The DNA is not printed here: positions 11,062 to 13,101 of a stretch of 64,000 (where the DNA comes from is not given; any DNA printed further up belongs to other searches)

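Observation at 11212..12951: Mucin-like surface protein ending in a glycine-zipper multi-TM bundle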

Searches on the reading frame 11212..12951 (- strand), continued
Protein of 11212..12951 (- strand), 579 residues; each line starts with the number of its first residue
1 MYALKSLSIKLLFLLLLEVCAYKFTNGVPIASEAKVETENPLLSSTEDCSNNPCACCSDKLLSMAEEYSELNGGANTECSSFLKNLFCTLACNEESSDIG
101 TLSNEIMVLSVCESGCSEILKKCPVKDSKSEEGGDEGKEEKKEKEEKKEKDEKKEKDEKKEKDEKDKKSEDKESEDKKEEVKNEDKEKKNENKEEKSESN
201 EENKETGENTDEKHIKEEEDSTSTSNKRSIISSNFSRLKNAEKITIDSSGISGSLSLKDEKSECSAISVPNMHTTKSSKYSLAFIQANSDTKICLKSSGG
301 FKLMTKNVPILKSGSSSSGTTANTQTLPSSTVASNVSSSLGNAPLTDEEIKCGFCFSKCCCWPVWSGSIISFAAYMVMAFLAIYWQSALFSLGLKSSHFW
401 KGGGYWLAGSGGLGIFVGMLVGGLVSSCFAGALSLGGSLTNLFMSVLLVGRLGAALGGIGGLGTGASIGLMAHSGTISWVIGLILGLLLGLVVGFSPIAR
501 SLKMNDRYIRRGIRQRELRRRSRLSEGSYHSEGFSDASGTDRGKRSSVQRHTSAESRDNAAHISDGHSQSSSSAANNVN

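Call 37: list_cluster_members(proteins=[P0016, P0017, P0018, P0020, P0022, P0026, P0028, P0039, P0048, P0050])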
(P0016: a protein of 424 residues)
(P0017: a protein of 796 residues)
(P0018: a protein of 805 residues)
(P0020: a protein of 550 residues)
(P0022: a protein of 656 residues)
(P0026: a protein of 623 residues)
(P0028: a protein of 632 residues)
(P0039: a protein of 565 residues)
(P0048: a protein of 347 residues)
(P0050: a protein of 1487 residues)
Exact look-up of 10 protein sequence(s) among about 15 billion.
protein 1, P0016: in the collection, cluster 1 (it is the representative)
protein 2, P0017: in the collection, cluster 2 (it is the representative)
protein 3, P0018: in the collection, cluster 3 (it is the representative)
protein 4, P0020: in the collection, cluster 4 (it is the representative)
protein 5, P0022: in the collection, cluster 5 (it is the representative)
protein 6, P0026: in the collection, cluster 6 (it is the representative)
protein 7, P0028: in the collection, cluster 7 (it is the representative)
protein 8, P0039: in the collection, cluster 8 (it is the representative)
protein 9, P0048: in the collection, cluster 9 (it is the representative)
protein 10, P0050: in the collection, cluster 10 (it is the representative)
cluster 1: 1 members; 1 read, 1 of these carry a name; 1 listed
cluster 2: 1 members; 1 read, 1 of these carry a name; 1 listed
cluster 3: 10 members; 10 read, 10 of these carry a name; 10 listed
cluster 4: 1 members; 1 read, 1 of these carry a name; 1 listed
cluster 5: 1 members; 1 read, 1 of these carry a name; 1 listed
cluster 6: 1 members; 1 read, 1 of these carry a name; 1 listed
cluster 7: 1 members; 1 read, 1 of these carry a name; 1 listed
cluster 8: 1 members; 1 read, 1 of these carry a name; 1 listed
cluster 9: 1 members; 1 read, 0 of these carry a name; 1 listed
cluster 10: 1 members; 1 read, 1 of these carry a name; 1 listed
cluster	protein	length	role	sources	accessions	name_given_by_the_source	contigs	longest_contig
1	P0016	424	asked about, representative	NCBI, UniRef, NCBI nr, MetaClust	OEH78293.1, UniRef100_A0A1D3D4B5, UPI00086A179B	transmembrane domain-containing protein [Cyclospora cayetanensis] | Transmembrane domain-containing protein n=1 Tax=Cyclospora cayetanensis TaxID=88456 ... | status=active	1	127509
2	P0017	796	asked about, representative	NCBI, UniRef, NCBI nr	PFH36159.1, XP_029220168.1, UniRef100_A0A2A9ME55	hypothetical protein BESB_043510 [Besnoitia besnoiti] | Uncharacterized protein n=1 Tax=Besnoitia besnoiti TaxID=94643 RepID=A0A2A9ME55_BESBE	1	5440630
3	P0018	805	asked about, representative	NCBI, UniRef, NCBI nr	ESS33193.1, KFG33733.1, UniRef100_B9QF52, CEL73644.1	putative transmembrane protein [Toxoplasma gondii VEG] | Putative transmembrane protein n=6 Tax=Toxoplasma gondii TaxID=5811 RepID=B9QF52_TOXGV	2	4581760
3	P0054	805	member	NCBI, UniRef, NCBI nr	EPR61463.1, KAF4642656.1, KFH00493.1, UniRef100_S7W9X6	hypothetical protein TGGT1_205680 [Toxoplasma gondii GT1] | Transmembrane protein n=5 Tax=Toxoplasma gondii TaxID=5811 RepID=S7W9X6_TOXGG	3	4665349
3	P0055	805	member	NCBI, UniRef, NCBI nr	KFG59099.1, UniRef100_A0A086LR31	putative transmembrane protein [Toxoplasma gondii RUB] | Putative transmembrane protein n=1 Tax=Toxoplasma gondii RUB TaxID=935652 ...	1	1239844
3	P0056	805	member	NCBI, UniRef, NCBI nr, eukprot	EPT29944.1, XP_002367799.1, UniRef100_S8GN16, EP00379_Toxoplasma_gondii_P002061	hypothetical protein TGME49_205680 [Toxoplasma gondii ME49] | Transmembrane protein n=1 Tax=Toxoplasma gondii (strain ATCC 50611 / Me49) TaxID=508771 ... | XP_002367799.1 hypothetical protein TGME49_205680 [Toxoplasma gondii ME49]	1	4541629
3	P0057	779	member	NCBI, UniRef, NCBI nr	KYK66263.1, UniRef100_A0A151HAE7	putative transmembrane protein [Toxoplasma gondii TgCatPRC2] | Putative transmembrane protein n=1 Tax=Toxoplasma gondii TgCatPRC2 TaxID=1130821 ...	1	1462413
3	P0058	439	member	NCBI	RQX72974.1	putative transmembrane protein, partial [Toxoplasma gondii CAST]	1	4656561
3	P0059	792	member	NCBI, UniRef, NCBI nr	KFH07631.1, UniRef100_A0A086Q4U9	putative transmembrane protein [Toxoplasma gondii MAS] | Putative transmembrane protein n=1 Tax=Toxoplasma gondii MAS TaxID=943118 ...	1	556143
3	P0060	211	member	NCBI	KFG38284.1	hypothetical protein TGDOM2_205680A, partial [Toxoplasma gondii GAB2-2007-GAL-DOM2]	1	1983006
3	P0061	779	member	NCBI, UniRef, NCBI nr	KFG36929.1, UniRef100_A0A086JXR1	putative transmembrane protein [Toxoplasma gondii FOU] | Putative transmembrane protein n=1 Tax=Toxoplasma gondii FOU TaxID=943167 ...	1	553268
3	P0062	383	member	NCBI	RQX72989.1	putative transmembrane protein, partial [Toxoplasma gondii CAST]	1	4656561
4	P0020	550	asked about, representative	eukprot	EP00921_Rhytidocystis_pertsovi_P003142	GHVQ01005248.1.p1 GENE.GHVQ01005248.1~~GHVQ01005248.1.p1 ORF type:complete len:551 ...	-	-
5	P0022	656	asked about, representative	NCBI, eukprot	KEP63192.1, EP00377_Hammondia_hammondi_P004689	UNVERIFIED_CONTAM: hypothetical protein HHA_221180 [Hammondia hammondi] | XP_008886306.1 hypothetical protein HHA_221180 [Hammondia hammondi]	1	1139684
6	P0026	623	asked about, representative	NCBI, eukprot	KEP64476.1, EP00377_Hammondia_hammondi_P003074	UNVERIFIED_CONTAM: hypothetical protein HHA_292960 [Hammondia hammondi] | XP_008884691.1 hypothetical protein HHA_292960 [Hammondia hammondi]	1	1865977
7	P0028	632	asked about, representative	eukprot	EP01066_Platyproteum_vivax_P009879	Platyproteum_vivax@DN4383_c0_g1_i1.p1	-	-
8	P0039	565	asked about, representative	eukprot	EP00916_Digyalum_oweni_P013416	GHVL01022017.1.p1 GENE.GHVL01022017.1~~GHVL01022017.1.p1 ORF type:complete len:566 ...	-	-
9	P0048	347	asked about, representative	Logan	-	-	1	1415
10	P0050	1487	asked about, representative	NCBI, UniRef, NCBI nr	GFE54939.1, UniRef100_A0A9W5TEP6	type I repeat containing protein [Babesia ovis] | Type I repeat containing protein n=1 Tax=Babesia ovis TaxID=5869 RepID=A0A9W5TEP6_BABOV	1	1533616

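Call 50: search_protein_families(library=pfam, proteins=[P0028, P0039, P0017, P0021, P0018, P0022, P0041, P0037, P0050], max_evalue=1)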
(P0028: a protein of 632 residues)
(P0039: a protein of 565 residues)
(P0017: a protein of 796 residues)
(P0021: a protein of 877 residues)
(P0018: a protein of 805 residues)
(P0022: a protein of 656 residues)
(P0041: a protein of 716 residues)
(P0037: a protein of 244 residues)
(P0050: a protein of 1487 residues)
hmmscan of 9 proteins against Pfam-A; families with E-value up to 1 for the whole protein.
P0028 (632 aa): 2 families
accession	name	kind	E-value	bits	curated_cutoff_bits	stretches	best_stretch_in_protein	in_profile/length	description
PF03024.20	Folate_rec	-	2e-08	34.7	29.8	1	60-232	10-151/172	Folate receptor family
PF16414.11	NPC1_N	-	0.00074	19.7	27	1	110-139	78-107/244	Niemann-Pick C1 N terminus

P0039 (565 aa): 2 families
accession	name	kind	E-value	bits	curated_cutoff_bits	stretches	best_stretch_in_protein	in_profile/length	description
PF03024.20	Folate_rec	-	2.3e-08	34.5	29.8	1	48-155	9-108/172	Folate receptor family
PF11447.13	DUF3201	-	0.1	12.5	25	1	233-307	73-149/153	Protein of unknown function (DUF3201)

P0017 (796 aa): 0 families

P0021 (877 aa): 1 family
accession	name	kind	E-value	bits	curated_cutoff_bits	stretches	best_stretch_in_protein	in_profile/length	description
PF03024.20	Folate_rec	-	0.0059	16.9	29.8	1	54-145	29-109/172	Folate receptor family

P0018 (805 aa): 0 families

P0022 (656 aa): 0 families

P0041 (716 aa): 1 family
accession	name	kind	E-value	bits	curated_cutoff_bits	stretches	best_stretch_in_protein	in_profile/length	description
PF25452.1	TM225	-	0.1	13.1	27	1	521-585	32-98/165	TM225-like domain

P0037 (244 aa): 0 families

P0050 (1487 aa): 3 families
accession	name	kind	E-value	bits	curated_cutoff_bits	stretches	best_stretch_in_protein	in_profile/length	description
PF19028.6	TSP1_spondin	-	3.5e-05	24.4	41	2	695-749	1-51/52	Spondin-like TSP1 domain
PF00090.25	TSP_1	-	0.00094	19.8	21.6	2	698-751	1-49/49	Thrombospondin type 1 domain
PF16511.11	FERM_f0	-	0.13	13.1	26.9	1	632-663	24-55/81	N-terminal or F0 domain of Talin-head FERM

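Call 67: search_protein_families(library=pfam, alignment_id=A1, max_evalue=10)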
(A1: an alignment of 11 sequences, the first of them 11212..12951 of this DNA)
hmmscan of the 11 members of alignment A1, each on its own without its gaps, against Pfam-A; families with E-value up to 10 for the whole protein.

A. member 1, window:11212-12951:- (579 aa): 8 families
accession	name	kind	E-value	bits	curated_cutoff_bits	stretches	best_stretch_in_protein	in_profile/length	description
PF09731.14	Mitofilin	-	0.076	12.4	27.4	1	128-231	73-175/614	Mitochondrial inner membrane protein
PF04636.18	PA26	-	0.5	9.7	29.4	1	92-236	142-279/445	PA26 p53-induced protein (sestrin)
PF12722.12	Hid1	-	1.7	7.2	22.5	1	135-241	574-682/812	High-temperature-induced dauer-formation protein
PF11744.14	ALMT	-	3.4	6.9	20.6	1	145-220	360-434/471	Aluminium activated malate transporter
PF04147.17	Nop14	-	3.7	6.1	34.9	1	136-222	331-422/862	Nop14-like family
PF22251.1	PFF1_TM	-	4.8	7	32.3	1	98-224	94-221/300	Vacuolar membrane protease, transmembrane domain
PF05262.16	Borrelia_P83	-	5.1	5.9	33.6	1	133-236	265-362/489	Borrelia P83/100 protein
PF10446.14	DUF2457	-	5.2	6.6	30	1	134-266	42-171/467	Protein of unknown function (DUF2457)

B. families by the number of members that match (of 11 scanned): 23 families
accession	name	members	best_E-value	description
PF22251.1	PFF1_TM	4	0.24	Vacuolar membrane protease, transmembrane domain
PF14851.11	FAM176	3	0.0012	FAM176 family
PF02724.19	CDC45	3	0.05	CDC45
PF12722.12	Hid1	3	0.059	High-temperature-induced dauer-formation protein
PF11744.14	ALMT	3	3.4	Aluminium activated malate transporter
PF06459.17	RR_TM4-6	2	0.09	Ryanodine Receptor TM 4-6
PF05262.16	Borrelia_P83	2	0.14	Borrelia P83/100 protein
PF04147.17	Nop14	2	0.37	Nop14-like family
PF04636.18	PA26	2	0.5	PA26 p53-induced protein (sestrin)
PF11711.13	Tim54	2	0.8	Inner membrane protein import complex subunit Tim54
PF20175.3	Tra1_central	2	2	Tra1 HEAT repeat central region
PF03719.21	Ribosomal_S5_C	1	0.0064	Ribosomal protein S5, C-terminal domain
PF09731.14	Mitofilin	1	0.076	Mitochondrial inner membrane protein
PF02388.22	FemAB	1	0.15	FemAB family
PF22770.2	POP1_C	1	0.29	POP1 C-terminal domain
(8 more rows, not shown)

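Call 70: find_encoding_contigs(protein=P0001, flank=500, max_places=3)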
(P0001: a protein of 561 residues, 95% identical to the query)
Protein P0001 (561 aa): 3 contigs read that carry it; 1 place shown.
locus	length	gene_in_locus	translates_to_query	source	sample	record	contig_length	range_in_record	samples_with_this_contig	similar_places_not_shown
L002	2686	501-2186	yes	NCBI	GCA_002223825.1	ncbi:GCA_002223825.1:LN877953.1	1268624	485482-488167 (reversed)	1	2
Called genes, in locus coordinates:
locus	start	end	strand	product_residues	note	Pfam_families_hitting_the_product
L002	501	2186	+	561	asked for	-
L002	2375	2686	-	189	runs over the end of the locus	PF03364:Polyketide_cyc (weak)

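Call 71: find_encoding_contigs(protein=P0002, flank=500, max_places=2)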
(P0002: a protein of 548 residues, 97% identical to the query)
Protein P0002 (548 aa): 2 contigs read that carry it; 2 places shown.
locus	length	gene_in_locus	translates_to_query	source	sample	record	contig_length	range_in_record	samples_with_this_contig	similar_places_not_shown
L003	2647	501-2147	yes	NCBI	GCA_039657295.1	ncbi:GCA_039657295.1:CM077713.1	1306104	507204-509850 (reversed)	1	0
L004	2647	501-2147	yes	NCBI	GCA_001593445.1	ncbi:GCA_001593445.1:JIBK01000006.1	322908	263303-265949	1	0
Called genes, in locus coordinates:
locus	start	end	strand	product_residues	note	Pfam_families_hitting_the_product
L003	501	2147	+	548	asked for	-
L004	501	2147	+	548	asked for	-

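Call 79: find_encoding_contigs(protein=P0021, flank=1000, max_places=2)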
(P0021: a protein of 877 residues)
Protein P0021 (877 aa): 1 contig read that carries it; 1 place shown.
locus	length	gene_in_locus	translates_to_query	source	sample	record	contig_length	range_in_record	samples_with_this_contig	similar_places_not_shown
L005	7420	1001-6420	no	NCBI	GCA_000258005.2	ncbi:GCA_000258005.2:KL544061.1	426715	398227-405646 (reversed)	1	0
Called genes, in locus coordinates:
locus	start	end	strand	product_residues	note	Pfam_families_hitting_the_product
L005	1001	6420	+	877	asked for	-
